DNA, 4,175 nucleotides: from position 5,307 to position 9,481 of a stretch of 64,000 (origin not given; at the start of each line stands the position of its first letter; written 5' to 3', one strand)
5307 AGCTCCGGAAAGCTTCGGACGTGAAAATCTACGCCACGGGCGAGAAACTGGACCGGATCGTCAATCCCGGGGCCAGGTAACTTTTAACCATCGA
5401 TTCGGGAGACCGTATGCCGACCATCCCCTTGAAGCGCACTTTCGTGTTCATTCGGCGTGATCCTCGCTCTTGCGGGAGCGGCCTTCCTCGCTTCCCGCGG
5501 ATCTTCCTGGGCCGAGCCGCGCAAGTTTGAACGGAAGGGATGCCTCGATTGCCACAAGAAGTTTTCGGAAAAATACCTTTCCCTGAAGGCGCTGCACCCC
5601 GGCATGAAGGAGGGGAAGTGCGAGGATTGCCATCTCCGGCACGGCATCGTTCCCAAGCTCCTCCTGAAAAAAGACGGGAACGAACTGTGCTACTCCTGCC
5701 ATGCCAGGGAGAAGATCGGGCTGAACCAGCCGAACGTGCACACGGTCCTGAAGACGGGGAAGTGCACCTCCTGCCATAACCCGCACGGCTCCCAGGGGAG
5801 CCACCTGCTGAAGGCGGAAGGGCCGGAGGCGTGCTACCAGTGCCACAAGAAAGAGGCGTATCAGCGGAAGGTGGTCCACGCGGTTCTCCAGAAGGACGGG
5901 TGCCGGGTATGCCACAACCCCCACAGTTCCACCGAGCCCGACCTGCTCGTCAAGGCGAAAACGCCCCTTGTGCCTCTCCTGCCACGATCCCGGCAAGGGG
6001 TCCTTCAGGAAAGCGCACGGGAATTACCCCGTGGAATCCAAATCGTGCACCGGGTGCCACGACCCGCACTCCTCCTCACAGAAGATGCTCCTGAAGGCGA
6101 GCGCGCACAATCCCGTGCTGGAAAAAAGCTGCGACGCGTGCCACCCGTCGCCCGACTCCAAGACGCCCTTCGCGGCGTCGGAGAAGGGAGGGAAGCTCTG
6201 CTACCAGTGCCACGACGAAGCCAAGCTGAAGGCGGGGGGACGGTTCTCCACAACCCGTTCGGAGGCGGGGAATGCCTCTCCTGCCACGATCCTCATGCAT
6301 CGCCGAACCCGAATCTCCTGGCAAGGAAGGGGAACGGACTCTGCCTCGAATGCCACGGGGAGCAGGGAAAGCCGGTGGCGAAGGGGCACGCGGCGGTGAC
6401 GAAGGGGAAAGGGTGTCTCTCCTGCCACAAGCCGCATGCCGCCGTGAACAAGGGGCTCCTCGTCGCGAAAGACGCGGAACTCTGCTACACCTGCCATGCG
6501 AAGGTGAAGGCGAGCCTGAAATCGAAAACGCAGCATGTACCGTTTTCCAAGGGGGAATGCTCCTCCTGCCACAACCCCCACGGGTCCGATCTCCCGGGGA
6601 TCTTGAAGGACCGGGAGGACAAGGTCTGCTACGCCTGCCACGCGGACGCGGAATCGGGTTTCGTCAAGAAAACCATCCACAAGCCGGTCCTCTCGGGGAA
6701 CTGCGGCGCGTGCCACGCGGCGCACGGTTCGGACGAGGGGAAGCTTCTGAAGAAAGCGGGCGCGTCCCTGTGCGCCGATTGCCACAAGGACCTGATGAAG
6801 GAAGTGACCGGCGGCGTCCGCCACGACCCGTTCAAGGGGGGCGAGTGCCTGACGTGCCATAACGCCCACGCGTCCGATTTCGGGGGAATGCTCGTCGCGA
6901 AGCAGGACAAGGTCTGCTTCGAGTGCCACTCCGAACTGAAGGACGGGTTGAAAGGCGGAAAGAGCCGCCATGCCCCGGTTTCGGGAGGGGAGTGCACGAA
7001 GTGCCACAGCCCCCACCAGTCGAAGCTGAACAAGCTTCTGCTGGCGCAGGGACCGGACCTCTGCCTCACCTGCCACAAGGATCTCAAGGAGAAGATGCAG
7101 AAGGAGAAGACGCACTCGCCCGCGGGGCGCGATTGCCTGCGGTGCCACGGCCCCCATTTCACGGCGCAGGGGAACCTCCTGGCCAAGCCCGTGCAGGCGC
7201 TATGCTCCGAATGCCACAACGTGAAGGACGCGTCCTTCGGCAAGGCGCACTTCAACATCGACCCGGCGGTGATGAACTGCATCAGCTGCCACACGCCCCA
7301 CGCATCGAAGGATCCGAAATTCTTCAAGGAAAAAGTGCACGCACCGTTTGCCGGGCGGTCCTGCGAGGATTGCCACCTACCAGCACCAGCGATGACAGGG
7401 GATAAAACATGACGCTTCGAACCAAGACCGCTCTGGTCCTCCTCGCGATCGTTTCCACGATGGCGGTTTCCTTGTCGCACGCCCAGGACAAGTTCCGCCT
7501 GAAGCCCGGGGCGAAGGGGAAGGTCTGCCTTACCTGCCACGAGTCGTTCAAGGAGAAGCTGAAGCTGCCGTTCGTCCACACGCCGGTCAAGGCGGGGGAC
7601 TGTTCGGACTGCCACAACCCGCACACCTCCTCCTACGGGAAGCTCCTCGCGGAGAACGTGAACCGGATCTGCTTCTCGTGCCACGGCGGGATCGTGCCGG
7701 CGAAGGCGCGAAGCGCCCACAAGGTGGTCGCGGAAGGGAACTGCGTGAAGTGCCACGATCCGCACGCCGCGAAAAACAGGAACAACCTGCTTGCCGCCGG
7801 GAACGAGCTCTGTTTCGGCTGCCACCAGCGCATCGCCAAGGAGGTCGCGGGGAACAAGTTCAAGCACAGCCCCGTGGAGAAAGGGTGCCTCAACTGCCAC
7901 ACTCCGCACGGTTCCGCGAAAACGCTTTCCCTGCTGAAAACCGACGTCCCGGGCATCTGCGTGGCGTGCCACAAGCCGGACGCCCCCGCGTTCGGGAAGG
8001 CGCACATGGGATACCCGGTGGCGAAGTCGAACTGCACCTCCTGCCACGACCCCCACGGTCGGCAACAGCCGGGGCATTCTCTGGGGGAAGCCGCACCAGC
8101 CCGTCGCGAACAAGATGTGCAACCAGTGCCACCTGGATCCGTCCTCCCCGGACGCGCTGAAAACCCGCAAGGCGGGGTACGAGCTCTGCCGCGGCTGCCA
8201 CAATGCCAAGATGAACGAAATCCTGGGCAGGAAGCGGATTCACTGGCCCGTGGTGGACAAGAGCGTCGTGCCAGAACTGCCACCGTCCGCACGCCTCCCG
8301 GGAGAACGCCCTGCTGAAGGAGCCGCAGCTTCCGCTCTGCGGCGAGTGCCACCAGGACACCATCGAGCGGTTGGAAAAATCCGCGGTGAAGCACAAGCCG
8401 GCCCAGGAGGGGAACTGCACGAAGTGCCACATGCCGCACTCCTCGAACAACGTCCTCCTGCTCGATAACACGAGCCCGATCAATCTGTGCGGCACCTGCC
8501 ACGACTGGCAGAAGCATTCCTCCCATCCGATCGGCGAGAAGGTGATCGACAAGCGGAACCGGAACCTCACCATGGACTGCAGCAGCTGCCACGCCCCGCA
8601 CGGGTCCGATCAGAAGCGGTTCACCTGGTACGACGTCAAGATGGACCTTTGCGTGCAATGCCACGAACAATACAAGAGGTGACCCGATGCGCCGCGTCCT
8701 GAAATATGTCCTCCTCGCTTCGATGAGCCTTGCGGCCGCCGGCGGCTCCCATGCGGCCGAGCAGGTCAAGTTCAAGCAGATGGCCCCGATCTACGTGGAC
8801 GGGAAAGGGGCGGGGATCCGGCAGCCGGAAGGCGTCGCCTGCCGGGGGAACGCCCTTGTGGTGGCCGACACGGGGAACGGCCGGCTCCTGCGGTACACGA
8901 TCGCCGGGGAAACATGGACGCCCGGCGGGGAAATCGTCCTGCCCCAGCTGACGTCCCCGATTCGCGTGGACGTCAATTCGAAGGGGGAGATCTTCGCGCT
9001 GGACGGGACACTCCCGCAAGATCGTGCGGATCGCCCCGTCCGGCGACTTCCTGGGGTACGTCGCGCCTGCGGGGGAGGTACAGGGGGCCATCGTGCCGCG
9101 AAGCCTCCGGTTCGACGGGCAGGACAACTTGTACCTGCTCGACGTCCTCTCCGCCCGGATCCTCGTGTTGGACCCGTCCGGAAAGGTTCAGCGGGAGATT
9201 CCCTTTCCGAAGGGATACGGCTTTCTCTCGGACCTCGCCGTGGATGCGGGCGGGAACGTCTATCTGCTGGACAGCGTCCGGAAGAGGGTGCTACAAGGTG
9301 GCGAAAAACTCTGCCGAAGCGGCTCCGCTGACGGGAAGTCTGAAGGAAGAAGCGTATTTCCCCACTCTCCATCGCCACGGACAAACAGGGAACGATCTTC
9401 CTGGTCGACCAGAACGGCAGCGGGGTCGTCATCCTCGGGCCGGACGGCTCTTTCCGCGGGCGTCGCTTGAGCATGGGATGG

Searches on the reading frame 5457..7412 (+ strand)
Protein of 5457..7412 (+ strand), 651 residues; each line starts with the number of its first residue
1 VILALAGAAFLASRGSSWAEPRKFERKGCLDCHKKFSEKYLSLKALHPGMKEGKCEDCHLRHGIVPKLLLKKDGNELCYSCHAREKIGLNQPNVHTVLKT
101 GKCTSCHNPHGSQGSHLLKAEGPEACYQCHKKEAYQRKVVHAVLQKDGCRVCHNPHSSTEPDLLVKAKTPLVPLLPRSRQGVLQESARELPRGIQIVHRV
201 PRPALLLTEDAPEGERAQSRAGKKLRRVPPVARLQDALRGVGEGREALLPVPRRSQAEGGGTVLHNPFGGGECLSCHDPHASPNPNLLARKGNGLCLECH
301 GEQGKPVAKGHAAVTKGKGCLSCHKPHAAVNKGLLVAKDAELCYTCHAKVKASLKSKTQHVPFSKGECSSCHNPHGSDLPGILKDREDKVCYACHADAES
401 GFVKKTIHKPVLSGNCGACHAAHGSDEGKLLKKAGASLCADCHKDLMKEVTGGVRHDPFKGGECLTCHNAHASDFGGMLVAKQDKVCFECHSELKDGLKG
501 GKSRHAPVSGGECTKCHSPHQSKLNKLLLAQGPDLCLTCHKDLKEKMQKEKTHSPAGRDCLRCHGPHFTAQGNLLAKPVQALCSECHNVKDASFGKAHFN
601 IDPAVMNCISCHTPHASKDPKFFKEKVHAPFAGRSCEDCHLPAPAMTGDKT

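Call 64: search_protein_families(library=pfam, proteins=[window:5457-7412:+], max_evalue=0.001)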
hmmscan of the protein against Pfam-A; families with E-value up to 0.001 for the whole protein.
window:5457-7412:+ (651 aa): 7 families
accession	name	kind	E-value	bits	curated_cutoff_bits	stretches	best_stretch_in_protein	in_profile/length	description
PF09699.15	Paired_CXXCH_1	-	4e-134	436.5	20.6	10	265-303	1-39/41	Doubled CXXCH motif (Paired_CXXCH_1)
PF14522.11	Cytochrome_C7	-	4.4e-24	84.5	24.8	0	293-347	13-66/67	Cytochrome c7 and related cytochrome c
PF14537.11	Cytochrom_c3_2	-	1.9e-20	73.5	25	1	461-541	6-79/79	Cytochrome c3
PF22113.1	Mtrc-MtrF_II-IV_dom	-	3.2e-13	50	30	1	295-423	8-131/176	Outer membrane cytochrome MtrC/MtrF-like, domains II/IV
PF02085.21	Cytochrom_CIII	-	2.1e-10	41.3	22.9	0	581-641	31-83/101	Class III cytochrome C family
PF22678.1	Cytochrom_c_NrfB-like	-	1.5e-09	38.7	27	0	296-392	1-87/89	Cytochrome c-type protein NrfB-like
PF13435.11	Cytochrome_C554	-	5.7e-07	30.8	20.8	0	606-640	49-83/84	Cytochrome c554 and c-prime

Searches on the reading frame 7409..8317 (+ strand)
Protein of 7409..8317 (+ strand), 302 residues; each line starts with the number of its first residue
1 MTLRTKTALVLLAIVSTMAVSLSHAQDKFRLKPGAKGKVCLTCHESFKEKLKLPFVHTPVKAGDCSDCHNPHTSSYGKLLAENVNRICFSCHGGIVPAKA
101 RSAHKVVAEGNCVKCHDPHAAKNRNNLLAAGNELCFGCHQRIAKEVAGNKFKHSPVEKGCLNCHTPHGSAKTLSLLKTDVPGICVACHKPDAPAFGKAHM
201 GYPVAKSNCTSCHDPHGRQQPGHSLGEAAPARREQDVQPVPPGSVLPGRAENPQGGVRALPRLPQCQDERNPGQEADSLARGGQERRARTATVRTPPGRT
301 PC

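Call 64: search_protein_families(library=pfam, proteins=[window:7409-8317:+], max_evalue=0.001)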
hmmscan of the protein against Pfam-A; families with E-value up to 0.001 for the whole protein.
window:7409-8317:+ (302 aa): 5 families
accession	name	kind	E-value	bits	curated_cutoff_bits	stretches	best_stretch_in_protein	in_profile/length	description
PF09699.15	Paired_CXXCH_1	-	1.4e-46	156.3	20.6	4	57-93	1-37/41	Doubled CXXCH motif (Paired_CXXCH_1)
PF14522.11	Cytochrome_C7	-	2.7e-10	40.4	24.8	1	60-117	11-67/67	Cytochrome c7 and related cytochrome c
PF22678.1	Cytochrom_c_NrfB-like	-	1e-09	39.2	27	0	82-124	30-73/89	Cytochrome c-type protein NrfB-like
PF14537.11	Cytochrom_c3_2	-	1e-09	39.1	25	1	63-140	6-79/79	Cytochrome c3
PF03264.19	Cytochrom_NNT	-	0.00023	21.4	24.1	0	6-75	5-78/174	NapC/NirT cytochrome c family, N-terminal region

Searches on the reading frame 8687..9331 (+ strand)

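Call 64: search_protein_families(library=pfam, proteins=[window:8687-9331:+], max_evalue=0.001)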
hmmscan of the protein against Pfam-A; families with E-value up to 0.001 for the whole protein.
window:8687-9331:+ (214 aa): 1 family
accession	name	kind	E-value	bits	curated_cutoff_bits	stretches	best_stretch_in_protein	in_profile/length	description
PF01436.27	NHL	-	9.9e-05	22.6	20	0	45-70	2-28/28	NHL repeat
